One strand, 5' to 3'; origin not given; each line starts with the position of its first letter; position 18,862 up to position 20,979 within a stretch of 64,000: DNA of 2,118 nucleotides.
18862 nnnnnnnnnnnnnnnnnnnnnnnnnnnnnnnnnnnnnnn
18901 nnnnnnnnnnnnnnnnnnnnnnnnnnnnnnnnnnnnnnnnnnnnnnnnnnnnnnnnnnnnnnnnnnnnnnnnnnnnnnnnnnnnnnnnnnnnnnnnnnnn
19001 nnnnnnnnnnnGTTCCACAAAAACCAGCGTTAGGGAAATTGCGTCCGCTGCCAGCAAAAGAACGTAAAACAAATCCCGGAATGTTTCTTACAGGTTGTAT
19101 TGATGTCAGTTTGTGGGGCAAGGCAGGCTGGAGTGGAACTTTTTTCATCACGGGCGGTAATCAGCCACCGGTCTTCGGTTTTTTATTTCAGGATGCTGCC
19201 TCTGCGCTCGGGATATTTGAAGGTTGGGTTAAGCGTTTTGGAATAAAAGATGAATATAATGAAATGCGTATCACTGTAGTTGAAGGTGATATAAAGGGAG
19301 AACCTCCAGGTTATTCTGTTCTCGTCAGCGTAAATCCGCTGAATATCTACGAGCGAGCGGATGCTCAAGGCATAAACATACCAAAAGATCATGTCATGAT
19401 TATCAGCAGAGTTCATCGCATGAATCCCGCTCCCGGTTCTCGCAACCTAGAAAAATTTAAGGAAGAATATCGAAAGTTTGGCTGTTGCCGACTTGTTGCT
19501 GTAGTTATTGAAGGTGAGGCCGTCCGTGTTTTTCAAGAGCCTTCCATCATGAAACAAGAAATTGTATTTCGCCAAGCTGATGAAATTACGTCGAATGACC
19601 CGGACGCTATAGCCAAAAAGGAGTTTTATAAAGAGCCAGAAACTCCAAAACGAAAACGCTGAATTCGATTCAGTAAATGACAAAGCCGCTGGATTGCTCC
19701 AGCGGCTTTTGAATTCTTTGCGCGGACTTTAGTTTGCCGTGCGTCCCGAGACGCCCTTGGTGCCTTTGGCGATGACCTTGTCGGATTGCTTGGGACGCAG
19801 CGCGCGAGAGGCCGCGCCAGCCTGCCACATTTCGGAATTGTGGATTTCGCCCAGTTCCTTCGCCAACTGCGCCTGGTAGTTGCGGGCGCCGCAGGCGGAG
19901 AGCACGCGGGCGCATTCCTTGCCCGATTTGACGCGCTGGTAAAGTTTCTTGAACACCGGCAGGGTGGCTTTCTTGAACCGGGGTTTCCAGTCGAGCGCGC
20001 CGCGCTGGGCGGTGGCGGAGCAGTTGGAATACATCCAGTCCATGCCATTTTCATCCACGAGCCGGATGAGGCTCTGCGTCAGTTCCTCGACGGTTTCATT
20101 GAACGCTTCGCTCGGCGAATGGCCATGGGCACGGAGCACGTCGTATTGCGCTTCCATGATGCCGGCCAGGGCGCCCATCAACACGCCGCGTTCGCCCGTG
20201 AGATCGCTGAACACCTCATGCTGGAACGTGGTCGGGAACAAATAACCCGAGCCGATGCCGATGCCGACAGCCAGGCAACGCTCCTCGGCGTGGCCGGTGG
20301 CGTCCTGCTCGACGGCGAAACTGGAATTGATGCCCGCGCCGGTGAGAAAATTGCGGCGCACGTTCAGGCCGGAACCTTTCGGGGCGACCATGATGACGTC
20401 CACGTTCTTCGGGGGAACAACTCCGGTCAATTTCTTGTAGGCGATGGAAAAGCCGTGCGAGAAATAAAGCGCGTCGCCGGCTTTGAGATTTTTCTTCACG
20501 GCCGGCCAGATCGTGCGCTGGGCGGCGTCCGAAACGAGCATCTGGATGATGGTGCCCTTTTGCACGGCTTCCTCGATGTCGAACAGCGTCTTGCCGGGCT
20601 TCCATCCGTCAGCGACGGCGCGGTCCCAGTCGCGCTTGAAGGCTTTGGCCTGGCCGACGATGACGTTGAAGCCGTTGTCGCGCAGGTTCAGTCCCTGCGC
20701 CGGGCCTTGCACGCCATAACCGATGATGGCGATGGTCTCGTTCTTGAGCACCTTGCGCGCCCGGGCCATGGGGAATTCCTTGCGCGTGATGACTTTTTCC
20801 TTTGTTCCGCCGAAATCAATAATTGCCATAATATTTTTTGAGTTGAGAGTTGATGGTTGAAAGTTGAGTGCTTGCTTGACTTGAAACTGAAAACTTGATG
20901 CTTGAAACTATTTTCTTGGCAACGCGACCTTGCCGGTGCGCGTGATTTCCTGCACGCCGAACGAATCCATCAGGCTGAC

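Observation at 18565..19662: Low-GC single-gene SEFIR/TIR-like protein with an unassigned C-terminal domain, wedged between argJ and ilvC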

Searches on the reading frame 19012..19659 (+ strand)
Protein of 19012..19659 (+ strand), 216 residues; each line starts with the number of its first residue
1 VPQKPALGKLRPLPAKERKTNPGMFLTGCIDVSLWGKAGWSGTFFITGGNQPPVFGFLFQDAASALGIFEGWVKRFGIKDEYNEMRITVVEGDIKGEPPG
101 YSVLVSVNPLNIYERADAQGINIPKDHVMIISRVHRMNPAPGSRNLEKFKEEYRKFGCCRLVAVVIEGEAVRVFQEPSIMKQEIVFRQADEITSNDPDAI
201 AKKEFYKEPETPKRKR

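Call 48: predict_structure(alignment_id=A2)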
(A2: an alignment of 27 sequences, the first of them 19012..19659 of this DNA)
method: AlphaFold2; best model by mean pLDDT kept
length: 216 residues; sequences in the alignment: 27
mean_pLDDT: 89.3   pTM: 0.80
mean pLDDT of the five models: 89.3, 88.8, 88.6, 88.4, 87.8
residues with pLDDT >= 90: 161; 70-90: 22; 50-70: 31; < 50: 2
segments of 3 or more residues with pLDDT < 50: none
pLDDT, mean of each block of 10 residues (from residue 1): 62 61 74 95 95 98 98 95 97 94 96 92 86 95 96 98 97 98 97 92 77 60
secondary structure, 60 per line:
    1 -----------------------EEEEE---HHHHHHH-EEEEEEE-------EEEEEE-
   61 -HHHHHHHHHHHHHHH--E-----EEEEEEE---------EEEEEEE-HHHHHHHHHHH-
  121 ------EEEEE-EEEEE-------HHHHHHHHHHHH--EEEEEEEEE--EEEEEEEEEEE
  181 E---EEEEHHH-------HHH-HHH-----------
elements in order: E24-28 H32-38 E40-46 E54-59 H62-76 E85-91 E101-107 H109-119 E127-131 E133-137 H145-156 E159-167 E170-181 E185-188

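Call 57: fold_search(model_id=the predicted structure, library=viral)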
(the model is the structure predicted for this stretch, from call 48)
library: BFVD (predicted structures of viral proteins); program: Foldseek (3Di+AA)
matches with E <= 10: 320; with E <= 0.001: 0
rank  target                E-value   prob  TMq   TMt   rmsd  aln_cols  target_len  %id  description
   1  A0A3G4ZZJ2            2.6e-02  0.16  0.15  0.19  16.9       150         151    9  Uncharacterized protein [Edafosvirus sp.]
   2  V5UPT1                7.3e-02  0.30  0.24  0.29  10.4       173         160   11  (no name in the UniProt tables at hand)
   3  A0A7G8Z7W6            9.9e-02  0.20  0.18  0.16   9.4       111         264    8  (no name in the UniProt tables at hand)
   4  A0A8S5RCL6            2.1e-01  0.12  0.17  0.29  12.2       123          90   12  Uncharacterized protein [virus sp. ctmTa7]
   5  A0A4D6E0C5            2.3e-01  0.35  0.30  0.41   6.7       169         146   11  (no name in the UniProt tables at hand)
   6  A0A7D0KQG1            2.6e-01  0.08  0.14  0.21  12.4       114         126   12  (no name in the UniProt tables at hand)
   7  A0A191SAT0            3.2e-01  0.06  0.14  0.15  12.8       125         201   10  (no name in the UniProt tables at hand)
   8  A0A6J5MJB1            3.4e-01  0.10  0.18  0.22  16.4       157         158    8  Uncharacterized protein [uncultured Caudovirales phage]
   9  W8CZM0                3.6e-01  0.09  0.13  0.10  14.7       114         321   12  Phosphohydrolase [Erwinia phage PhiEaH1]
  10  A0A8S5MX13            3.6e-01  0.06  0.14  0.16  18.6       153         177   14  Uncharacterized protein [Myoviridae sp. ct3wi9]
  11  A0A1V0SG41            4.6e-01  0.03  0.12  0.04  19.8       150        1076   13  VWFA domain-containing protein [Hokovirus HKV1]
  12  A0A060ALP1            5.2e-01  0.09  0.15  0.12  15.4       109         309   11  Uncharacterized protein [Listeria phage LMSP-25]
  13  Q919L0                5.2e-01  0.07  0.22  0.26  14.9       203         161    8  Uncharacterized protein [Culex nigripalpus nucleopolyhedrovirus (isolate Florida/1997)]
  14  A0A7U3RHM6            5.2e-01  0.06  0.16  0.20  13.6       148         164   10  (no name in the UniProt tables at hand)
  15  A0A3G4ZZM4            5.5e-01  0.06  0.13  0.10  16.7       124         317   16  Uncharacterized protein [Edafosvirus sp.]
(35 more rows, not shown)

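Call 63: search_protein_representatives(alignment_id=A2)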
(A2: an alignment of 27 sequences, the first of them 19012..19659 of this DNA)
Query: 27 sequences, 215 profile positions. Proteins with E-value up to 0.001 (for the whole library): 1432; up to 1e-10: 1116; up to 1e-30: 223. The best 150 are listed.
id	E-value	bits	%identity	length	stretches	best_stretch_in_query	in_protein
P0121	2.4e-73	262.4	-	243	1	17-208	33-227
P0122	5.3e-73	261.2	-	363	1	2-208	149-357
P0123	2.3e-70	252.6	-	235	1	3-205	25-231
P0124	6.4e-68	244.6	-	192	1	23-207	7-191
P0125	7.9e-67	241.1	-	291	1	2-207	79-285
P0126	4.6e-64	232.0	-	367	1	3-207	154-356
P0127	1.4e-63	230.4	-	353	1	2-204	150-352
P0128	6.6e-63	228.2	-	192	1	23-206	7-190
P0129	9.6e-63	227.7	-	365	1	2-210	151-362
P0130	1.3e-61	224.0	-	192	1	24-206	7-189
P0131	1.4e-61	223.9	-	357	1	2-205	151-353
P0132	1.1e-59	217.7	-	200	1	17-211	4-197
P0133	1.1e-59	217.7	-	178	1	35-209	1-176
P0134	7.1e-59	215.1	-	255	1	3-209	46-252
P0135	1.8e-57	210.5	-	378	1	2-209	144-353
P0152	1.2e-51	191.5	-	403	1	22-209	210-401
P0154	2.1e-51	190.6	-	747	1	24-205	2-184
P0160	1.4e-50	187.9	-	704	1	25-208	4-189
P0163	5.3e-50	186.1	-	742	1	25-208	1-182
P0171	2.7e-48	180.5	-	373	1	25-207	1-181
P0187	1.7e-46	174.6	-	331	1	22-209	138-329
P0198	6.9e-44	166.1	-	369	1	25-210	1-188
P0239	1.7e-38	148.5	-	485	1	27-211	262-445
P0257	1.8e-35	138.6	-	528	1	14-198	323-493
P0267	2.3e-34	134.9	-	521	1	25-205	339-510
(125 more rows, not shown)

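Call 64: search_protein_families(library=pfam, proteins=[P0154, P0160, P0163, P0171, P0198, P0152, P0239, P0257, P0267, P0187], max_evalue=0.001)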
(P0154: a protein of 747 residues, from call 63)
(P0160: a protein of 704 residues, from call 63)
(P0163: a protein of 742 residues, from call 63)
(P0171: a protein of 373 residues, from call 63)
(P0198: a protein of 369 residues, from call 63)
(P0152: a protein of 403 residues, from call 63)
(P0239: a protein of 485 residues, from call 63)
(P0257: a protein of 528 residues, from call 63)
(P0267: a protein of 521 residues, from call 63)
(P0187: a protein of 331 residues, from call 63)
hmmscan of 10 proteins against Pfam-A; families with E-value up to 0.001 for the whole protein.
P0154 (747 aa): 0 families

P0160 (704 aa): 0 families

P0163 (742 aa): 0 families

P0171 (373 aa): 0 families

P0198 (369 aa): 0 families

P0152 (403 aa): 0 families

P0239 (485 aa): 0 families

P0257 (528 aa): 0 families

P0267 (521 aa): 0 families

P0187 (331 aa): 0 families

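Call 66: search_protein_families(library=padloc, proteins=[P0154, P0160, P0171, P0152, P0239, P0257, P0267, P0187, P0124, P0128], max_evalue=0.01)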
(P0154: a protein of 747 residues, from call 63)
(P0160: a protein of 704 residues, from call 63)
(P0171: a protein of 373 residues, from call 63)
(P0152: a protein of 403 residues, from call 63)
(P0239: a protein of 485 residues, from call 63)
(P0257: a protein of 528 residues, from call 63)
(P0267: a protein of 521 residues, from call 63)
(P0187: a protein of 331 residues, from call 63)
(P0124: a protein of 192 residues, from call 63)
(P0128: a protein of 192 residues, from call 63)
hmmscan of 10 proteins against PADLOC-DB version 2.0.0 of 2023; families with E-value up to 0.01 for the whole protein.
P0154 (747 aa): 0 families

P0160 (704 aa): 1 family
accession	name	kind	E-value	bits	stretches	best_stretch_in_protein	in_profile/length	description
PDLC03827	DitB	-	2.7e-06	24.5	1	400-511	164-273/361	-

P0171 (373 aa): 0 families

P0152 (403 aa): 0 families

P0239 (485 aa): 0 families

P0257 (528 aa): 0 families

P0267 (521 aa): 0 families

P0187 (331 aa): 0 families

P0124 (192 aa): 0 families

P0128 (192 aa): 1 family
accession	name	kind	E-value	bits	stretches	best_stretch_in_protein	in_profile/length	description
PDLC00815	Cyclase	-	0.00049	17.3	1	50-156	214-313/393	oligonucleotide-cyclase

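Call 68: find_encoding_contigs(protein=P0124, flank=5000, max_places=5)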
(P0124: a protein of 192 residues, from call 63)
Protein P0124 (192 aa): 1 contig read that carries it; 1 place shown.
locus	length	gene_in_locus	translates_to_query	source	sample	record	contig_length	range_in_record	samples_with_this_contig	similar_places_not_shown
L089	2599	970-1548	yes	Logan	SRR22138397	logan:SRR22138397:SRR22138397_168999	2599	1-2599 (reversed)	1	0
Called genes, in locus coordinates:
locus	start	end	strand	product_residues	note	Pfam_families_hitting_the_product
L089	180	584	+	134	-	-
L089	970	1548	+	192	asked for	-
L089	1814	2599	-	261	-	?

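Call 76: search_protein_families(library=padloc, proteins=[window:19012-19659:+], max_evalue=0.01)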
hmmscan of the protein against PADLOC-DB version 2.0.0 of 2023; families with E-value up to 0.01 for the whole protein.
window:19012-19659:+ (216 aa): 0 families

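Call 77: search_protein_families(library=padloc, proteins=[P0124], max_evalue=10)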
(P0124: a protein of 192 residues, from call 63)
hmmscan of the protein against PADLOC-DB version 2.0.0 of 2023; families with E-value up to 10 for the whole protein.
P0124 (192 aa): 0 families

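Call 80: find_encoding_contigs(protein=P0128, flank=5000, max_places=4)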
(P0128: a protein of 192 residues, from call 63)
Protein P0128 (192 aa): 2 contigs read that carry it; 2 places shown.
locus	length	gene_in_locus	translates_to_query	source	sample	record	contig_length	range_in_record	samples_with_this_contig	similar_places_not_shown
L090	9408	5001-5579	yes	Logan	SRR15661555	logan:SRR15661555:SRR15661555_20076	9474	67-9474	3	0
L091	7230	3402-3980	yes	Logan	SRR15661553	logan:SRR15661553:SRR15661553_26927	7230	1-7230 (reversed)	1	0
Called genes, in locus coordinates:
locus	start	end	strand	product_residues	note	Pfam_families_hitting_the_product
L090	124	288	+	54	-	-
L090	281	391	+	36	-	-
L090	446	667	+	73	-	-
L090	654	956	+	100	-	-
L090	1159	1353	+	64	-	-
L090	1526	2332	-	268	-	-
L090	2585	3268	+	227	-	PF17728:BsuBI_PstI_RE_N, PF06616:BsuBI_PstI_RE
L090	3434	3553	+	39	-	-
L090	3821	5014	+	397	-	-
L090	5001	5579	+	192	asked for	-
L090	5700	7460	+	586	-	PF03235:GmrSD_N, PF07510:GmrSD_C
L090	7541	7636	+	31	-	-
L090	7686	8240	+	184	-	-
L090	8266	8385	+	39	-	-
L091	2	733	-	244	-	?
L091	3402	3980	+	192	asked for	-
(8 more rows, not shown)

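Call 81: find_encoding_contigs(protein=P0154, flank=5000, max_places=4)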
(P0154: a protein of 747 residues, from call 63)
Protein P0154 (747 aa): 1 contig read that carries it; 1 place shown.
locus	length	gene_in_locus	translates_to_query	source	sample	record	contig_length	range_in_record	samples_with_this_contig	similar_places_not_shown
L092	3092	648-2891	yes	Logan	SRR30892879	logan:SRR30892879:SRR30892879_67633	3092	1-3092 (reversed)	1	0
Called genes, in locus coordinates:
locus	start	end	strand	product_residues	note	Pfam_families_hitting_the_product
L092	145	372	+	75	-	-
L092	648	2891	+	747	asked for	-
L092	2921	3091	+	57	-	?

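Call 82: search_protein_families(library=pfam, proteins=[L090:3821-5011:+, L090:1526-2329:-, L089:180-581:+], max_evalue=0.1)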
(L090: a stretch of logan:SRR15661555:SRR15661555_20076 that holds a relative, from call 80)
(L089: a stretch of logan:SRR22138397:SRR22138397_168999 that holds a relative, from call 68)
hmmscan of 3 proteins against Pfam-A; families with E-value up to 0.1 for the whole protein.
L090:3821-5011:+ (397 aa): 0 families

L090:1526-2329:- (267 aa): 2 families
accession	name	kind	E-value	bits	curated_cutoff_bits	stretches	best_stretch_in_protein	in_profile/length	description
PF02183.23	HALZ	-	0.0024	18.4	28.1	1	242-266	16-40/43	Homeobox associated leucine zipper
PF05377.16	FlaC_arch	-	0.043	14.7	27.8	1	233-267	2-36/55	Flagella accessory protein C (FlaC)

L089:180-581:+ (134 aa): 0 families

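Call 83: search_protein_families(library=padloc, proteins=[L090:3821-5011:+, L090:1526-2329:-, L090:5700-7457:+, L089:180-581:+], max_evalue=0.1)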
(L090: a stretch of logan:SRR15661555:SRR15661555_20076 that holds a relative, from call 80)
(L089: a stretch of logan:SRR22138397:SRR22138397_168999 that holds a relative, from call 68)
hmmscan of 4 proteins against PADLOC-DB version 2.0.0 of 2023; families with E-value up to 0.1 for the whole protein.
L090:3821-5011:+ (397 aa): 0 families

L090:1526-2329:- (267 aa): 0 families

L090:5700-7457:+ (586 aa): 32 families (the best 25 are shown)
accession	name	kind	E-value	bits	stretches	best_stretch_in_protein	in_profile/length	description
PDLC04157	HEC-06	-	7.6e-51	171.3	2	2-404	5-398/558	-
PDLC04154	HEC-06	-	3.1e-46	156.2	1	4-581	7-564/569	-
PDLC04155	HEC-06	-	5.2e-43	145.4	1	4-582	5-559/562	-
PDLC02695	Orf5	-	1.2e-41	140.9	1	3-578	2-598/601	Orf5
PDLC02687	Orf5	-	5e-37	125.8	2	10-282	7-272/543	Orf5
PDLC02701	Orf5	-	3.3e-36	122.9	2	3-259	2-270/596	Orf5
PDLC02693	Orf5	-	1.1e-33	115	2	18-244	7-219/543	Orf5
PDLC02700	Orf5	-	7.5e-31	105.5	1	11-581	3-555/555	Orf5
PDLC02691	Orf5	-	1.1e-26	91.5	2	20-341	21-340/579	Orf5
PDLC02792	SspE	-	8.6e-22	75.3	2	17-113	21-121/771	SspE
PDLC02686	Orf5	-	5.9e-21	72.6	2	19-244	20-244/566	Orf5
PDLC02692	Orf5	-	1.5e-20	71.4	2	20-244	8-220/558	Orf5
PDLC02786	SspE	-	6.9e-20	69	2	17-123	21-127/766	SspE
PDLC02694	Orf5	-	3.3e-19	67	2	8-245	6-251/574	Orf5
PDLC02690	Orf5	-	1e-18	65.5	1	17-238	7-212/531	Orf5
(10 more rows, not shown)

L089:180-581:+ (134 aa): 0 families

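Call 87: search_solved_structures(query=A2, max_evalue=10, show_alignments=3)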
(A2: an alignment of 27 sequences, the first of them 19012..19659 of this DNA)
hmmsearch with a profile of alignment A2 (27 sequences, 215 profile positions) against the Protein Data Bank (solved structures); distinct sequences matched with E-value up to 10: 2.
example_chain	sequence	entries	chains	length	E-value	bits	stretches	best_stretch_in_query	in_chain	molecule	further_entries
3pbp_A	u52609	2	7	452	0.93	12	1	66-96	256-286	Nucleoporin NUP82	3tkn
8zuh_A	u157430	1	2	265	1.5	11.3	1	30-73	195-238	F-box only protein 6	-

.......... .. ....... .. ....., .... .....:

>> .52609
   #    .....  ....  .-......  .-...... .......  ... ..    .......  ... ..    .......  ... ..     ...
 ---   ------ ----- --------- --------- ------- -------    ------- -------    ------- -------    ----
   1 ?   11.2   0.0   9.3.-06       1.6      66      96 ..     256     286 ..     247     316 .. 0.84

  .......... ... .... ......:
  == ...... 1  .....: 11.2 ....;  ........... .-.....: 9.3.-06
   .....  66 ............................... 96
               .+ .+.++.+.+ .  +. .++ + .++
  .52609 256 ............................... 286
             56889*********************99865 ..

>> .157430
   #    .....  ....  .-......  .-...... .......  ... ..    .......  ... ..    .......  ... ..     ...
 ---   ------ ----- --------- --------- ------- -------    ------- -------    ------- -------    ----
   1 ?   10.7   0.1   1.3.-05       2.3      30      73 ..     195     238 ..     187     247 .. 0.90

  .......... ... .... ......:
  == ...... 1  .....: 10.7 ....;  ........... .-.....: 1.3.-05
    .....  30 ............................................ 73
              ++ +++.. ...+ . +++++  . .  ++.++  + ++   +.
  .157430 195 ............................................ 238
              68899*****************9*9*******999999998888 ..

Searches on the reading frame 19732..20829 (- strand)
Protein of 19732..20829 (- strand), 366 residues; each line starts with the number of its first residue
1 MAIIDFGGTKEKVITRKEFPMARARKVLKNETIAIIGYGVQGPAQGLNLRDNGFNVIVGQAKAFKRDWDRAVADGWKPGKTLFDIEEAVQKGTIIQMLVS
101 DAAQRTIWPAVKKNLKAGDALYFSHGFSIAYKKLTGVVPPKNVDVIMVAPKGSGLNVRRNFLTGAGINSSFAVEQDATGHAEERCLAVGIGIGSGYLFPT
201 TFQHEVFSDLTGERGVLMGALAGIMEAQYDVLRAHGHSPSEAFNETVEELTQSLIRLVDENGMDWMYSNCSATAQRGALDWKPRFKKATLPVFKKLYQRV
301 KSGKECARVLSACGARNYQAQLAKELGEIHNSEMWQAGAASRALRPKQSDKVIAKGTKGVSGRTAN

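Call 3: search_protein_families(library=pfam, proteins=[window:19732-20829:-], max_evalue=0.1)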
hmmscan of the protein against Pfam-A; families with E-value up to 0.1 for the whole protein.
window:19732-20829:- (366 aa): 3 families
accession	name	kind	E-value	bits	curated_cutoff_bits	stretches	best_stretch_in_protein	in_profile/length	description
PF07991.19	KARI_N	-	1.1e-47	162.1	20.6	1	27-194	1-161/165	Acetohydroxy acid isomeroreductase, NADPH-binding domain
PF01450.25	KARI_C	-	1e-40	139.8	29.1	1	202-346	1-143/144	Ketol-acid reductoisomerase, C-terminal domain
PF03446.21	NAD_binding_2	-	0.0012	19.3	21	1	32-121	1-89/161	NAD binding domain of 6-phosphogluconate dehydrogenase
